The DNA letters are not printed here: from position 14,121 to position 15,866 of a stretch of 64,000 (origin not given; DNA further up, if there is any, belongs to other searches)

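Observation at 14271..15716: FtsZ-superfamily protein with altered GTP-binding loops (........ T1 and GGGTCGA T4)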

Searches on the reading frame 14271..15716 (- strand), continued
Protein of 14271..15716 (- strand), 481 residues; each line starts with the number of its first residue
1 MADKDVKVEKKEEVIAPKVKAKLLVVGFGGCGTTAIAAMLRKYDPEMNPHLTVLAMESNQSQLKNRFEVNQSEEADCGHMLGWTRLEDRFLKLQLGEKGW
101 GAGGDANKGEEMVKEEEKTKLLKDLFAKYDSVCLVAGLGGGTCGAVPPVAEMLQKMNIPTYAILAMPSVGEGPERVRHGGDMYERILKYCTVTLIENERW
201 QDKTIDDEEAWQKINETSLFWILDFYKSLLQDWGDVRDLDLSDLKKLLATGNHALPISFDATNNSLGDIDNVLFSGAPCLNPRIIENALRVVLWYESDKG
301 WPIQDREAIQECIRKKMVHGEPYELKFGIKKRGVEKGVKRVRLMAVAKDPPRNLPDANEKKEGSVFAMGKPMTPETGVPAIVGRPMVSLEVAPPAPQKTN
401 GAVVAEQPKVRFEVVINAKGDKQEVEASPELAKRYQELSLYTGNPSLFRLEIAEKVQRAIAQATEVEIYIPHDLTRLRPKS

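Call 28: find_homologous_proteins(query=A4, max_evalue=1e-20)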
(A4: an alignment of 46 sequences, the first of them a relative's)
Query A4 (46 sequences) (481 aa, profile of the alignment): 129 proteins with E <= 1e-20 among 8000 candidates; the best 120 are listed.
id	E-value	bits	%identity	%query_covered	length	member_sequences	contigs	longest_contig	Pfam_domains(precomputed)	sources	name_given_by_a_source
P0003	7.5e-151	521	38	96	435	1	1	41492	PF00091.32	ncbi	-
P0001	7.3e-132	459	100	100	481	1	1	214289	PF00091.32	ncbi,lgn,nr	ncbi:hypothetical protein HY311_00555 [Candidatus Nomurabacteria bacterium]|nr:hypothetical protein 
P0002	1.4e-122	428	37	98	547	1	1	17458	PF00091.32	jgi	jgi:cell division GTPase FtsZ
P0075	1.1e-106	376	23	59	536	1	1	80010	-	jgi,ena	jgi:cell division GTPase FtsZ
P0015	1.4e-40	158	25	23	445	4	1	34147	PF00091.32,PF12327.14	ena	-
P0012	2.2e-40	157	25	23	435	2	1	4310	PF00091.32,PF12327.14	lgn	-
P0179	1.2e-39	155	25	52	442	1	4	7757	PF00091.32,PF12327.14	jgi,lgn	-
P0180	2.2e-39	154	-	-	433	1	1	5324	PF00091.32,PF12327.14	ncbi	-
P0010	3.5e-39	153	26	44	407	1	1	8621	PF00091.32,PF12327.14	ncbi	-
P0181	3.9e-39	153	27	33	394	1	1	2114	PF00091.32,PF12327.14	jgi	jgi:cell division protein FtsZ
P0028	4.8e-39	153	28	34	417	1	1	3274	PF00091.32,PF12327.14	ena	-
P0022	1.2e-38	152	28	34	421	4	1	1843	PF00091.32,PF12327.14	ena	-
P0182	1.8e-38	151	33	23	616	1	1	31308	PF00091.32,PF12327.14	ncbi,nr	ncbi:MAG TPA: cell division protein FtsZ [Bryocella sp.]|nr:cell division protein FtsZ [Bryocella sp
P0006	4.0e-38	150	26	59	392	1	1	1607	PF00091.32,PF12327.14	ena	-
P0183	4.2e-38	150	27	33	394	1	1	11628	PF00091.32,PF12327.14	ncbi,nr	ncbi:MAG: cell division protein FtsZ [Acidobacteria bacterium]|nr:cell division protein FtsZ [Acidob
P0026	4.7e-38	150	31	34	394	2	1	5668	PF00091.32,PF12327.14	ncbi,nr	ncbi:MAG: cell division protein FtsZ [Thermoanaerobaculia bacterium]|nr:cell division protein FtsZ [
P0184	9.3e-38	149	29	34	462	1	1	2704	PF00091.32,PF12327.14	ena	-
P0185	1.4e-37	148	27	36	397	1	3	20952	PF00091.32,PF12327.14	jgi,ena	-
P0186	1.6e-37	148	30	34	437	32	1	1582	PF00091.32,PF12327.14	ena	-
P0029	1.7e-37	148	35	23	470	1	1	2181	PF00091.32,PF12327.14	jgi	jgi:cell division protein FtsZ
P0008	1.0e-36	145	31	34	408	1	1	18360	PF00091.32,PF12327.14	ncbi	-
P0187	2.1e-36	144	31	37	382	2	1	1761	PF00091.32,PF12327.14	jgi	jgi:cell division protein FtsZ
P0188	5.1e-36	143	28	34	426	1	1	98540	PF00091.32,PF12327.14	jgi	jgi:cell division protein FtsZ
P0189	7.0e-36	142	34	23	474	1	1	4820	PF00091.32,PF12327.14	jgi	jgi:cell division protein FtsZ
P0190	1.0e-35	142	-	-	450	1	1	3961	PF00091.32,PF12327.14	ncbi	-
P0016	1.3e-35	142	31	34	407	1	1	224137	PF00091.32,PF12327.14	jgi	jgi:cell division protein FtsZ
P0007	3.5e-35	140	28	34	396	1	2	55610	PF00091.32,PF12327.14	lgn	-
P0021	1.5e-34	138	28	33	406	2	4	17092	PF00091.32,PF12327.14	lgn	-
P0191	2.0e-34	138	28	24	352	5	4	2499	PF00091.32,PF12327.14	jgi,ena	-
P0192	2.1e-34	138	28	11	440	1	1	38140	PF00091.32,PF12327.14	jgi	jgi:cell division protein FtsZ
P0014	2.2e-34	138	36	23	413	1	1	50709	PF00091.32,PF12327.14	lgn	-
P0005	4.5e-34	136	30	34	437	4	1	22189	PF00091.32,PF12327.14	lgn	-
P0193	7.3e-34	136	34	23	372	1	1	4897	PF00091.32,PF12327.14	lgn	-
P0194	1.0e-33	135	34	23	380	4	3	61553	PF00091.32,PF12327.14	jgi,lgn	jgi:cell division protein FtsZ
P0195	1.1e-33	135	27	19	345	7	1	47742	PF00091.32,PF12327.14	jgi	jgi:cell division protein FtsZ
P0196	1.4e-33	135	22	60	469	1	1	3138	PF00091.32,PF12327.14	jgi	jgi:cell division protein FtsZ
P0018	1.5e-33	135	28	33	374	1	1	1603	PF00091.32,PF12327.14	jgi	jgi:cell division protein FtsZ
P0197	1.6e-33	135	25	37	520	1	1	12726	PF00091.32,PF12327.14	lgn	-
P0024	2.2e-33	134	27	33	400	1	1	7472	PF00091.32,PF12327.14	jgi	jgi:cell division protein FtsZ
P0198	2.4e-33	134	25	54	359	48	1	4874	PF00091.32,PF12327.14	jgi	-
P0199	3.0e-33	134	30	31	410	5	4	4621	PF00091.32,PF12327.14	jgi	jgi:cell division protein FtsZ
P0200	3.1e-33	134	22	66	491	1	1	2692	PF00091.32,PF12327.14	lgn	-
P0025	3.1e-33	134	27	33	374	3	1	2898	PF00091.32,PF12327.14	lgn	-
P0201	5.1e-33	133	25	41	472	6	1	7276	PF00091.32,PF12327.14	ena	-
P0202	6.9e-33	133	28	36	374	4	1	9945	PF00091.32,PF12327.14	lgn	-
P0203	7.4e-33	132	28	33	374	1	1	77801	PF00091.32,PF12327.14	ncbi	ncbi:MAG: cell division protein FtsZ [Blastocatellia bacterium]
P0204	7.9e-33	132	30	31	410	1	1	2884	PF00091.32,PF12327.14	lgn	-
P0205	8.3e-33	132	29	33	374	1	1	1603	PF00091.32,PF12327.14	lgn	-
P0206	1.0e-32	132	34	16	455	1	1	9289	PF00091.32,PF12327.14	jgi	jgi:cell division protein FtsZ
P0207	1.1e-32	132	26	33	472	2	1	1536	PF00091.32,PF12327.14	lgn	-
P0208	2.7e-32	131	34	23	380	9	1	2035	PF00091.32,PF12327.14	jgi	jgi:cell division protein FtsZ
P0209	2.7e-32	131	-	-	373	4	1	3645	PF00091.32,PF12327.14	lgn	-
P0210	4.0e-32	130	27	19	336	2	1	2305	PF00091.32,PF12327.14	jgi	-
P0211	4.7e-32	130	28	28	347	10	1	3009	PF00091.32,PF12327.14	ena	-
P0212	5.8e-32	130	26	48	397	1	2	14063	PF00091.32,PF12327.14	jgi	jgi:cell division protein FtsZ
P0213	6.5e-32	129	22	49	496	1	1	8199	PF00091.32,PF12327.14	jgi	jgi:cell division protein FtsZ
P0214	7.4e-32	129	-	-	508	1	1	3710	PF00091.32,PF12327.14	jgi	jgi:cell division protein FtsZ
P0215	2.2e-31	128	-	-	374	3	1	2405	PF00091.32,PF12327.14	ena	-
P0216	2.8e-31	127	22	88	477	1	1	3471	PF00091.32,PF12327.14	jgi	-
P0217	3.0e-31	127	30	26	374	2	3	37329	PF00091.32,PF12327.14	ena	-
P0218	4.2e-31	127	28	28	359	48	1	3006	PF00091.32,PF12327.14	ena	-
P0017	7.1e-31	126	25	37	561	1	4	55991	PF00091.32,PF12327.14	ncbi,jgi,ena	ncbi:MAG: cell division protein FtsZ [Verrucomicrobiota bacterium]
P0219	9.2e-31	126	-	-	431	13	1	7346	PF00091.32,PF12327.14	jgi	jgi:cell division protein FtsZ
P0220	9.8e-31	125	27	38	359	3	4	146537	PF00091.32,PF12327.14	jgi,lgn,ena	jgi:cell division protein FtsZ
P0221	1.0e-30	125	22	53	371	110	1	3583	PF00091.32,PF12327.14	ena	-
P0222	1.1e-30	125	29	21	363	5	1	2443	PF00091.32,PF12327.14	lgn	-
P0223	1.3e-30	125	25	49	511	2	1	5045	PF00091.32,PF12327.14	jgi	-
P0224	2.1e-30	124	32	24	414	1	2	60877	PF00091.32,PF12327.14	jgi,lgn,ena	-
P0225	2.8e-30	124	28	23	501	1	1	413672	PF00091.32,PF12327.14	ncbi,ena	-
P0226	3.2e-30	124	28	23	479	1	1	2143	PF00091.32,PF12327.14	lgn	-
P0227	3.3e-30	124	37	17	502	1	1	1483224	PF00091.32,PF12327.14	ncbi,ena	-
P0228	4.7e-30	123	23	49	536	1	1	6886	PF00091.32,PF12327.14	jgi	jgi:cell division protein FtsZ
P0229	5.7e-30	123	29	23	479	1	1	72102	PF00091.32,PF12327.14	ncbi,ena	-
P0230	5.8e-30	123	29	23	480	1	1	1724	PF00091.32,PF12327.14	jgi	-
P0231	6.6e-30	123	29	23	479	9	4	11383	PF00091.32,PF12327.14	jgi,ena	-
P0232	7.5e-30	123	28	23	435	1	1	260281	PF00091.32,PF12327.14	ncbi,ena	-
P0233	8.3e-30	122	29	23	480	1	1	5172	PF00091.32,PF12327.14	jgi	jgi:cell division protein FtsZ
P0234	3.1e-29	121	28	23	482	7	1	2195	PF00091.32,PF12327.14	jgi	jgi:cell division protein FtsZ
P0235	5.6e-29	120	26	33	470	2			PF00091.32,PF12327.14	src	-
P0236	6.5e-29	119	28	23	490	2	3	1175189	PF00091.32,PF12327.14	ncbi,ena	-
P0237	7.6e-29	119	22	12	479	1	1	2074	PF00091.32,PF12327.14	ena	-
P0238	9.8e-29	119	24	49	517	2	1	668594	PF00091.32,PF12327.14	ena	-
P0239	1.4e-28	118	30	23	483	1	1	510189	PF00091.32,PF12327.14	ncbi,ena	-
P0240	1.6e-28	118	27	24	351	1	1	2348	PF00091.32,PF12327.14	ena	-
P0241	1.7e-28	118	-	-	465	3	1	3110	PF00091.32,PF12327.14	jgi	jgi:cell division protein FtsZ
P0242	1.8e-28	118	25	49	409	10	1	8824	PF00091.32,PF12327.14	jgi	jgi:cell division protein FtsZ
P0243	1.9e-28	118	26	24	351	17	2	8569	PF00091.32,PF12327.14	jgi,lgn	jgi:cell division protein FtsZ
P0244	2.1e-28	118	24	40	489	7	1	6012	PF00091.32,PF12327.14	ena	-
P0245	4.1e-28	117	32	22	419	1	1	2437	PF00091.32,PF12327.14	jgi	jgi:cell division protein FtsZ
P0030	6.0e-28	116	26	44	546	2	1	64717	PF00091.32,PF12327.14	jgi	jgi:cell division protein FtsZ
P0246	8.1e-28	116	22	74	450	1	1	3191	PF00091.32,PF12327.14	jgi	-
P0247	8.9e-28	116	32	24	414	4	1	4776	PF00091.32,PF12327.14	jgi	-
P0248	1.1e-27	115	28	36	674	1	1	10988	PF00091.32,PF12327.14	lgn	-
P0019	2.3e-27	114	80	2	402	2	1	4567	PF00091.32,PF12327.14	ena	-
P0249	5.0e-27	113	24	33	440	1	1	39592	PF00091.32,PF12327.14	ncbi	-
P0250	5.8e-27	113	26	33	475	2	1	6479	PF00091.32,PF12327.14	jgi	jgi:cell division protein FtsZ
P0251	7.0e-27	113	31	23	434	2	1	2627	PF00091.32,PF12327.14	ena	-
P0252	9.8e-27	112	26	25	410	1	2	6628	PF00091.32,PF12327.14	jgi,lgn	jgi:cell division protein FtsZ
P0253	1.1e-26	112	34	22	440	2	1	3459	PF00091.32,PF12327.14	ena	-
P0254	1.4e-26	112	29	24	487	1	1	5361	PF00091.32,PF12327.14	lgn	-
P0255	1.6e-26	112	31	23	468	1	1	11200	PF00091.32,PF12327.14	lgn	-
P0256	2.5e-26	111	44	5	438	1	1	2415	PF00091.32,PF12327.14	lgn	-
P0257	3.2e-26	111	28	36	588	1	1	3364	PF00091.32,PF12327.14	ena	-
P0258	5.7e-26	110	30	23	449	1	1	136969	PF00091.32,PF12327.14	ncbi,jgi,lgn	-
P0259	8.3e-26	109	26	29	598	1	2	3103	PF00091.32,PF12327.14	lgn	-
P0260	1.5e-25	108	28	33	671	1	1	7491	PF00091.32,PF12327.14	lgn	-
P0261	2.2e-25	108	29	36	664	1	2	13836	PF00091.32,PF12327.14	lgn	-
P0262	2.4e-25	108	25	31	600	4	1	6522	PF00091.32,PF12327.14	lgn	-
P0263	3.2e-25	107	-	-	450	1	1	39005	PF00091.32,PF12327.14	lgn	-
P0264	5.2e-25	107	29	36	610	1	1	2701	PF00091.32,PF12327.14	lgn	-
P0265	8.3e-25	106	26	29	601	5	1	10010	PF00091.32,PF12327.14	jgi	jgi:cell division protein FtsZ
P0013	9.4e-25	106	30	33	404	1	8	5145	PF00091.32,PF12327.14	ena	-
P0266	2.4e-24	104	26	56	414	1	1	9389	PF00091.32,PF12327.14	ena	-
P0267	2.8e-24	104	29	23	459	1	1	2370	PF00091.32,PF12327.14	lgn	-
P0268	3.3e-24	104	30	27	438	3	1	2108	PF00091.32,PF12327.14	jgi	jgi:cell division protein FtsZ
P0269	1.0e-23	102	27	25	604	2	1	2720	PF00091.32,PF12327.14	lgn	-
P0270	1.1e-23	102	-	-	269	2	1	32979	PF00091.32,PF12327.14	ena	-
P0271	1.8e-23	101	27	34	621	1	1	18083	PF00091.32,PF12327.14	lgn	-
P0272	3.0e-23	101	23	52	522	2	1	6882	PF13809.13,PF00091.32,PF12327.14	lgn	-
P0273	3.2e-23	101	23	76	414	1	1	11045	PF00091.32,PF12327.14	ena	-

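Call 32: find_related_loci(query=A6, collection=genome_contigs, flank=6000)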
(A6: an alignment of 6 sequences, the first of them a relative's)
Query A6 (481 aa) in genome_contigs; peptide patterns used: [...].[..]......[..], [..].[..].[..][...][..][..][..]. (x = any residue, [..] = any of these).
193 stretches matched a pattern; 1 encode a relative of the query (tblastn E <= 1e-3); 1 distinct loci.
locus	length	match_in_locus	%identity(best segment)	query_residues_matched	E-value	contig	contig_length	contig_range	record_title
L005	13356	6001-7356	38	11-475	9e-81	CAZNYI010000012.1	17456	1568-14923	MAG TPA_asm: uncultured Candidatus Saccharibacteria bacterium isolate binchicken_co54_413 genome assembly, contig: NODE_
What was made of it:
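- Only one locus was found among 185,579 species-representative genomes, although that scan used patterns specific to the sub-family (call 32).
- Tried and rejected: With 6 sequences, the patterns were sub-family specific and found one Saccharibacteria locus in GTDB representatives (call 32).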

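Call 34: find_related_loci(query=A6, collection=viral_contigs, flank=6000)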
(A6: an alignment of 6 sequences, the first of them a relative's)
Query A6 (481 aa) in viral_contigs; peptide patterns used: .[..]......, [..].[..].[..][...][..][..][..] (x = any residue, [..] = any of these).
130 stretches matched a pattern, but none encodes a relative of the query by tblastn (E <= 1e-3).

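Call 35: find_related_loci(query=A6, collection=metagenome_contigs, flank=6000)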
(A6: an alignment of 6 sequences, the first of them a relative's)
Query A6 (481 aa) in metagenome_contigs; peptide patterns used: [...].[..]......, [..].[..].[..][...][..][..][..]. (x = any residue, [..] = any of these).
600 stretches matched a pattern, but none encodes a relative of the query by tblastn (E <= 1e-3).
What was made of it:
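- Tried and rejected: Nothing was found in IMG/VR (call 34) or JGI metagenome contigs (call 35).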

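Call 36: list_cluster_members(proteins=[P0031, P0032, P0033, P0034, P0035, P0036, P0037, P0038, P0039, P0040])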
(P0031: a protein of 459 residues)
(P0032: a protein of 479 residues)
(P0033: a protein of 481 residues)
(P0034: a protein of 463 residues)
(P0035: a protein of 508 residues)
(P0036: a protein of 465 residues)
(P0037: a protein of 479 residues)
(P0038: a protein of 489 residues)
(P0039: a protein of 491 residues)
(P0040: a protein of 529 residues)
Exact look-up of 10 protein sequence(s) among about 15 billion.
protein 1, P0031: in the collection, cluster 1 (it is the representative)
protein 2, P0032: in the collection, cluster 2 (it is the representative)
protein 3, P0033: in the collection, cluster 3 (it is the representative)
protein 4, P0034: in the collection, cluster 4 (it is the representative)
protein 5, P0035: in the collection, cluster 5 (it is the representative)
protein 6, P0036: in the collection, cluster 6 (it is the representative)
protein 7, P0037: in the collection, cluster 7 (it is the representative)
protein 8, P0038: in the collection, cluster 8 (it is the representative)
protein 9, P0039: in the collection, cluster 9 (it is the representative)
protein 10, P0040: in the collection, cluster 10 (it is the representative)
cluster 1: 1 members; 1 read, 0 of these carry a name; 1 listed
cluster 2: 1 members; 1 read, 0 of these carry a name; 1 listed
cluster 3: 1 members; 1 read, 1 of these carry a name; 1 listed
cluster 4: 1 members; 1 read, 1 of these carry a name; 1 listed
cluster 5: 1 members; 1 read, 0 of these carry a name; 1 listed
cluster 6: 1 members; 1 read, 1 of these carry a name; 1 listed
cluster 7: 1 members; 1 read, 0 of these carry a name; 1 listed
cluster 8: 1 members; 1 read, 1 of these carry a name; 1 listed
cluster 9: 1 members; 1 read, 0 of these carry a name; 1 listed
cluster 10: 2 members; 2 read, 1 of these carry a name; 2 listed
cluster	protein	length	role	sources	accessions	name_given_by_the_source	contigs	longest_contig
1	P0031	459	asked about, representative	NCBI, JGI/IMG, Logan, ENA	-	-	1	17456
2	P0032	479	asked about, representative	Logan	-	-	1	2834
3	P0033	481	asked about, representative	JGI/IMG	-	cell division GTPase FtsZ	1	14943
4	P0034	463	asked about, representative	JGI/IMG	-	cell division GTPase FtsZ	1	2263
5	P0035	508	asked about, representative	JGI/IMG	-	-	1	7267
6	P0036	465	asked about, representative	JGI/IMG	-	cell division protein FtsZ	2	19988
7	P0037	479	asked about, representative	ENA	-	-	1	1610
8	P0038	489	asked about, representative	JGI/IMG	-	cell division GTPase FtsZ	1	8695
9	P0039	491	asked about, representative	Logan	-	-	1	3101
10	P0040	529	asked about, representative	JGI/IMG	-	cell division GTPase FtsZ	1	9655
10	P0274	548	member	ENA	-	-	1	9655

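Call 37: find_encoding_contigs(protein=P0033, flank=7000, max_places=2)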
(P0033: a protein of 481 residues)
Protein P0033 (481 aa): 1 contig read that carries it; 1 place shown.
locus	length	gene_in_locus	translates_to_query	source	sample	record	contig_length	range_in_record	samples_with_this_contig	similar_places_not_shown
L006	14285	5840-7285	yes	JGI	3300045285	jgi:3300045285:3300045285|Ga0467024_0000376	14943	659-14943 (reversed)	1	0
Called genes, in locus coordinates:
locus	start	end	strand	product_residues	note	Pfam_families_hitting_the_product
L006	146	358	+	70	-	-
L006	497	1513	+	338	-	PF04185:Phosphoesterase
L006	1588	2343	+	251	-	PF00005:ABC_tran, PF13304:AAA_21 (weak)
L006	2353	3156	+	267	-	PF01061:ABC2_membrane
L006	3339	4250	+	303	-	-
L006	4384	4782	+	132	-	PF00903:Glyoxalase, PF22677:Ble-like_N, PF18029:Glyoxalase_6 (weak)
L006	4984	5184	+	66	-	PF06348:DUF1059 (weak)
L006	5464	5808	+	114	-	-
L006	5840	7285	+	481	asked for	-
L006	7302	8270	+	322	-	-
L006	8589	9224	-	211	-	-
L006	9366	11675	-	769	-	PF03477:ATP-cone, PF17975:RNR_Alpha, PF21995:RNR-II_ins_dom (weak), PF02867:Ribonuc_red_lgC (faint)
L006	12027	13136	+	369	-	PF04107:GCS2 (faint)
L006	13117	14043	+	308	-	PF01266:DAO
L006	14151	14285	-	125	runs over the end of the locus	-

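Call 38: find_encoding_contigs(protein=P0075, flank=7000, max_places=2)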
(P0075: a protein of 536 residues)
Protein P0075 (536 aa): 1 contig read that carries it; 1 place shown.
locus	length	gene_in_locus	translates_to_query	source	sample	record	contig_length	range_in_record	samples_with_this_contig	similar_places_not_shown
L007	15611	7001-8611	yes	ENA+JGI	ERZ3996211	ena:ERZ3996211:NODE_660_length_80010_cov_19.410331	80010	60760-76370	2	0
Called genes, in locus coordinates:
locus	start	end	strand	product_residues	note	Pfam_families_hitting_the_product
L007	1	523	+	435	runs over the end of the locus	PF00675:Peptidase_M16, PF05193:Peptidase_M16_C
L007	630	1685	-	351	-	PF04173:DoxD (faint), PF07681:DoxX (weak)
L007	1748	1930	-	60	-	-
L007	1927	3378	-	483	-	PF00005:ABC_tran, PF02463:SMC_N (faint), PF13191:AAA_16 (faint), PF13401:AAA_22 (faint), PF13476:AAA_23 (faint), PF13481:AAA_25 (faint), PF13304:AAA_21 (weak), PF00005:ABC_tran, +2 more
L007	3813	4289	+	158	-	PF00160:Pro_isomerase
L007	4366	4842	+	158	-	PF03473:MOSC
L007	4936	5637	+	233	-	PF00702:Hydrolase, PF12710:HAD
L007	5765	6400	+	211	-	-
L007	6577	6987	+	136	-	-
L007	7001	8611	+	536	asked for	-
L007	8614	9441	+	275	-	-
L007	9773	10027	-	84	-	PF01541:GIY-YIG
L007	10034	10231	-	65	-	-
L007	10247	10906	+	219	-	PF01569:PAP2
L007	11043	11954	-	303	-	-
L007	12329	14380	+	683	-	PF01471:PG_binding_1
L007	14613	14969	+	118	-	PF02325:CCB3_YggT (weak)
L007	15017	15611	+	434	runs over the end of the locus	PF11999:Ice_binding, PF01471:PG_binding_1 (weak)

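Call 46: list_cluster_members(proteins=[P0042, P0043, P0044, P0045, P0046, P0047, P0048, P0049, P0050, P0051])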
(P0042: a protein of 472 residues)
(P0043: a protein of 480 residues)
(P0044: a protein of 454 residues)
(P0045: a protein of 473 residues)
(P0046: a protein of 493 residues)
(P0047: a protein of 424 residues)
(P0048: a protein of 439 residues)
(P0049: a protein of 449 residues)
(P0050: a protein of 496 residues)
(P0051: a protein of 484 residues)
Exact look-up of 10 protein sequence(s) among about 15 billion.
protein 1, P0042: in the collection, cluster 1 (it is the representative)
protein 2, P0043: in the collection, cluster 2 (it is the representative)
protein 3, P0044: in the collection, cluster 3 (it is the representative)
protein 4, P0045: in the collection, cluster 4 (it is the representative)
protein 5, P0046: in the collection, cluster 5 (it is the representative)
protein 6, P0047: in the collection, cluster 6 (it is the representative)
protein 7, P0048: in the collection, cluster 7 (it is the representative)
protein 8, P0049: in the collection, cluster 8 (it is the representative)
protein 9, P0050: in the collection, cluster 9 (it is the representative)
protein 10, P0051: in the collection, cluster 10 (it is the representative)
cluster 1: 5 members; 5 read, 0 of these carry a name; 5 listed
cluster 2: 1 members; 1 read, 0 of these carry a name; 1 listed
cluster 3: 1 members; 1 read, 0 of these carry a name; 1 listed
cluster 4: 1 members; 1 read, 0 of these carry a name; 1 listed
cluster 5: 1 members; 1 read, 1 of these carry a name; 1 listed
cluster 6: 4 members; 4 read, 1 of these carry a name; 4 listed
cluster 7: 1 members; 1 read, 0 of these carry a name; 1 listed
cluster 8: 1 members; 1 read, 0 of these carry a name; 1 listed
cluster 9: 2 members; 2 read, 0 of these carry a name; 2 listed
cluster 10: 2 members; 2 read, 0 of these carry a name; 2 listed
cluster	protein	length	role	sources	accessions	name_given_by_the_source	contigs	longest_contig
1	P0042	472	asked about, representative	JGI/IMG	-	-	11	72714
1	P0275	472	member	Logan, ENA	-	-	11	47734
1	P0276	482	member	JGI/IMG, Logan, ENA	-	-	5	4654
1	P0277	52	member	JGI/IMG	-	-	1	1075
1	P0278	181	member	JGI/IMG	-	-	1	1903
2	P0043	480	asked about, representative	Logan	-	-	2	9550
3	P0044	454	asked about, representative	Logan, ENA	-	-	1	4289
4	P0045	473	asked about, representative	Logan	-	-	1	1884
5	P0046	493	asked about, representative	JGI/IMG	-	cell division GTPase FtsZ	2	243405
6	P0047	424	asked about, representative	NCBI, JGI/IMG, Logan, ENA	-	-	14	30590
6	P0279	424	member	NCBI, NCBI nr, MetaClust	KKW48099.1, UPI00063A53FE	MAG: Cell division protein FtsZ [Parcubacteria group bacterium GW2011_GWA1_59_11] | status=active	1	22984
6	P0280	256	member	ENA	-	-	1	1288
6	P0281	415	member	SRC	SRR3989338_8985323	-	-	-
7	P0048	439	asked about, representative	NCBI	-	-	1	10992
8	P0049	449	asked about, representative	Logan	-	-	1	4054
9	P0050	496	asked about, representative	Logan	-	-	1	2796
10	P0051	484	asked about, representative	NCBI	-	-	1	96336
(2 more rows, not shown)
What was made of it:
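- NCBI and JGI annotate several members as FtsZ (calls 36, 46). Nearly all 90% clusters examined are singletons (calls 36, 46).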

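Call 47: find_encoding_contigs(protein=P0046, flank=8000, max_places=1)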
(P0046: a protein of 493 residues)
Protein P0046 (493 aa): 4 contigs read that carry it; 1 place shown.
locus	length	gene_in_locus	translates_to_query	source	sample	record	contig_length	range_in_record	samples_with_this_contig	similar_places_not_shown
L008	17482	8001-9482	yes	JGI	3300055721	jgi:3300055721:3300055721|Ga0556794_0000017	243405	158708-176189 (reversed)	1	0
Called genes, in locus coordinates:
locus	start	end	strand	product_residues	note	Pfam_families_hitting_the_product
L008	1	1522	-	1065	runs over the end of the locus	PF02811:PHP, PF07733:DNA_pol3_alpha, PF17657:DNA_pol3_finger, PF14579:HHH_6, PF01336:tRNA_anti-codon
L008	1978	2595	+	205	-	-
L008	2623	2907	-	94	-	-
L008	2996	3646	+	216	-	-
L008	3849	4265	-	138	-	-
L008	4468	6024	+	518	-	PF16893:fn3_2 (faint), PF25523:Ig_RIMBP2 (faint), PF18370:RGI_lyase (faint), PF00041:fn3, PF01471:PG_binding_1 (weak)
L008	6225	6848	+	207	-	PF00466:Ribosomal_L10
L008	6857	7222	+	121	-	PF16320:Ribosomal_L12_N, PF00542:Ribosomal_L12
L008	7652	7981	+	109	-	-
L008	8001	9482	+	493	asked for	PF00091:Tubulin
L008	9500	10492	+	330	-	-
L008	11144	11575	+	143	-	PF02381:MraZ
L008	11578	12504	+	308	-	PF01209:Ubie_methyltran (faint), PF01795:Methyltransf_5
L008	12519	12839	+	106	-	-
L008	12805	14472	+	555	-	PF03717:PBP_dimer, PF00905:Transpeptidase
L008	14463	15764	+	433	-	PF08245:Mur_ligase_M, PF02875:Mur_ligase_C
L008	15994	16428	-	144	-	PF08712:Nfu_N (weak)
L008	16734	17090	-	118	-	-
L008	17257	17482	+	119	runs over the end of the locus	-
